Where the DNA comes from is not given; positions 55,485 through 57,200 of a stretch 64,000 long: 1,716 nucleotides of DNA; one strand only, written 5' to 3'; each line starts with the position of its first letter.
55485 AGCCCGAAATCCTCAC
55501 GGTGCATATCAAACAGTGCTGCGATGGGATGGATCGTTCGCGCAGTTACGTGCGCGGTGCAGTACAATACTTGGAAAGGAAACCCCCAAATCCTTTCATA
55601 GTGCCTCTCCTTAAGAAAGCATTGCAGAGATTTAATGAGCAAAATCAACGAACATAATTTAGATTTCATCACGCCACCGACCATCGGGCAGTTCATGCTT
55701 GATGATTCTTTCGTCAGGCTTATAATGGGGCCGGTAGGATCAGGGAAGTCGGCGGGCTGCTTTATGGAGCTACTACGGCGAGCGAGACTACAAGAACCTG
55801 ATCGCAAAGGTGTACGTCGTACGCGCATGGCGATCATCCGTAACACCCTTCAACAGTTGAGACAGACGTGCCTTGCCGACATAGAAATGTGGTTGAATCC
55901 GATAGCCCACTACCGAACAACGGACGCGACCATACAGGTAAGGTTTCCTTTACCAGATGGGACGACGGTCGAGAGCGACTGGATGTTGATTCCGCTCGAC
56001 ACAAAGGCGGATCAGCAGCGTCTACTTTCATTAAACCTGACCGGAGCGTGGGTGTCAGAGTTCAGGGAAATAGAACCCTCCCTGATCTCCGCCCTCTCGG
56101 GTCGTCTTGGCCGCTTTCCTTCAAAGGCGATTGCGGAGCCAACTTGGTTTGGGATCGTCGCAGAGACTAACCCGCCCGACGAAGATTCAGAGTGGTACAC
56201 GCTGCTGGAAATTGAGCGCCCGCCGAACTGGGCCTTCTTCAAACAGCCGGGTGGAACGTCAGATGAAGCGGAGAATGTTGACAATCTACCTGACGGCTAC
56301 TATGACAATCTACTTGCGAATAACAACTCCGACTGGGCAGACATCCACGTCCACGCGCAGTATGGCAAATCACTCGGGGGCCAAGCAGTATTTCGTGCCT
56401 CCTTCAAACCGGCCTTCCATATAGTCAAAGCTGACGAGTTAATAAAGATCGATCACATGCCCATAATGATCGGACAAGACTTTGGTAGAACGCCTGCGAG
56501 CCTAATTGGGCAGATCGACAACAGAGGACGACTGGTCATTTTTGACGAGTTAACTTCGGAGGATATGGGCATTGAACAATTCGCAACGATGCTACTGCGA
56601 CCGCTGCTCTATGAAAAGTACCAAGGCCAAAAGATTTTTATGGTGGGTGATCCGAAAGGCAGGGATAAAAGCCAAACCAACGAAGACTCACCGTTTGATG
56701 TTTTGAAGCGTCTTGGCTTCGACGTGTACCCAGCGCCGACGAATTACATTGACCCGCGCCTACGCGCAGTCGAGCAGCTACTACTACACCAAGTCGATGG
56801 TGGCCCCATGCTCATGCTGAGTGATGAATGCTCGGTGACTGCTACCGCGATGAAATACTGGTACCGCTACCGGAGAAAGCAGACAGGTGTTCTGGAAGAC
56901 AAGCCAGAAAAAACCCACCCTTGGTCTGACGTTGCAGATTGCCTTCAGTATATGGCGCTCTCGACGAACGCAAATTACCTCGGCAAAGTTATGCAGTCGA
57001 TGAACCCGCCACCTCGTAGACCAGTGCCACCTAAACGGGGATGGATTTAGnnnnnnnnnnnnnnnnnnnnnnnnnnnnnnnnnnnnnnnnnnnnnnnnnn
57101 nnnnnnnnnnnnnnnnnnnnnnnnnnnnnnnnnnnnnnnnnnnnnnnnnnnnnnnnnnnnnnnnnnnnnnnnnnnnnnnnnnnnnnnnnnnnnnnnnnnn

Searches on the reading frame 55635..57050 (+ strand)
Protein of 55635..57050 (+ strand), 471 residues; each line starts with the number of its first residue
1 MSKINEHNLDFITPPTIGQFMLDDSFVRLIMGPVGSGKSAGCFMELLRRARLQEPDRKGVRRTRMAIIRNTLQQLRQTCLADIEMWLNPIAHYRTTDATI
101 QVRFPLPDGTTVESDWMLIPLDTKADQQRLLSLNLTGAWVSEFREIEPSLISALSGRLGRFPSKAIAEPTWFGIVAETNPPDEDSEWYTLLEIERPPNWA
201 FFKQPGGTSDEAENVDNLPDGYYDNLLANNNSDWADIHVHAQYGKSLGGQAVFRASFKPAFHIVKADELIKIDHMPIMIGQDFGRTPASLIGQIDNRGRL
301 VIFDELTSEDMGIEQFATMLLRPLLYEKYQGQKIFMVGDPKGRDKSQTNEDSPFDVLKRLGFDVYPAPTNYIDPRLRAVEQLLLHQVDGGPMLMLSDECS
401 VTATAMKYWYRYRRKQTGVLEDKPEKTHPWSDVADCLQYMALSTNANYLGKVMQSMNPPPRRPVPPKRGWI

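Call 9: search_protein_families(library=phrogs, proteins=[window:55635-57050:+], max_evalue=0.001)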
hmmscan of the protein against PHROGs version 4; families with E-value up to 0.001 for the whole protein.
window:55635-57050:+ (471 aa): 2 families
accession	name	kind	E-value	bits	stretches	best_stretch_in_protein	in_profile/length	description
phrog_2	-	head and packaging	1.7e-23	84.3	1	20-443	273-591/807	terminase large subunit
phrog_979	-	head and packaging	1.9e-06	27.9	1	14-160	155-290/642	terminase large subunit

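Call 17: find_related_loci(query=window:55635-57050:+, collection=viral_contigs, flank=10000)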
Query window:55635-57050:+ (471 aa) in viral_contigs; peptide patterns used: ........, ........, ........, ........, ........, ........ (x = any residue, [..] = any of these).
27 stretches matched a pattern; 18 encode a relative of the query (tblastn E <= 1e-3); 18 distinct loci.
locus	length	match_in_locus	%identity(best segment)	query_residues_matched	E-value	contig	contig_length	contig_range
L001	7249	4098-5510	94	1-471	0e+0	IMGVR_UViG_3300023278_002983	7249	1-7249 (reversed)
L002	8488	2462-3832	93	1-457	0e+0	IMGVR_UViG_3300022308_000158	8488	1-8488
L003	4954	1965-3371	89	2-470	0e+0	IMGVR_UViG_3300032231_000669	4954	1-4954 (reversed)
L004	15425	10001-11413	88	1-470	0e+0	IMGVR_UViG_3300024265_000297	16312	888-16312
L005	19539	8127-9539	88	1-470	0e+0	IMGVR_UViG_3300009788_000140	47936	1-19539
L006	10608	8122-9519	85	5-470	0e+0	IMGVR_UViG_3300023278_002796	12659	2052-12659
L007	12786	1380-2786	84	2-470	0e+0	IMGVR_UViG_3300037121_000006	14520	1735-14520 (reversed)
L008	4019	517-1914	84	5-470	0e+0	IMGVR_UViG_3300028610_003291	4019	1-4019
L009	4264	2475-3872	83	5-470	0e+0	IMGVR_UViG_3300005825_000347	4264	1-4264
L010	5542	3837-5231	83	5-470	0e+0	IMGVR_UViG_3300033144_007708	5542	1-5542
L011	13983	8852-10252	83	5-470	0e+0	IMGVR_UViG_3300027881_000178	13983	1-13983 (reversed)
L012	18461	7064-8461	80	5-470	0e+0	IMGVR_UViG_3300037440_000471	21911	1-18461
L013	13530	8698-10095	80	5-470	0e+0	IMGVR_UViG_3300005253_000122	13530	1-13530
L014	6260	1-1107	92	102-470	0e+0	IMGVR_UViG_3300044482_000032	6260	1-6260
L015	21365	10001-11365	63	9-463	0e+0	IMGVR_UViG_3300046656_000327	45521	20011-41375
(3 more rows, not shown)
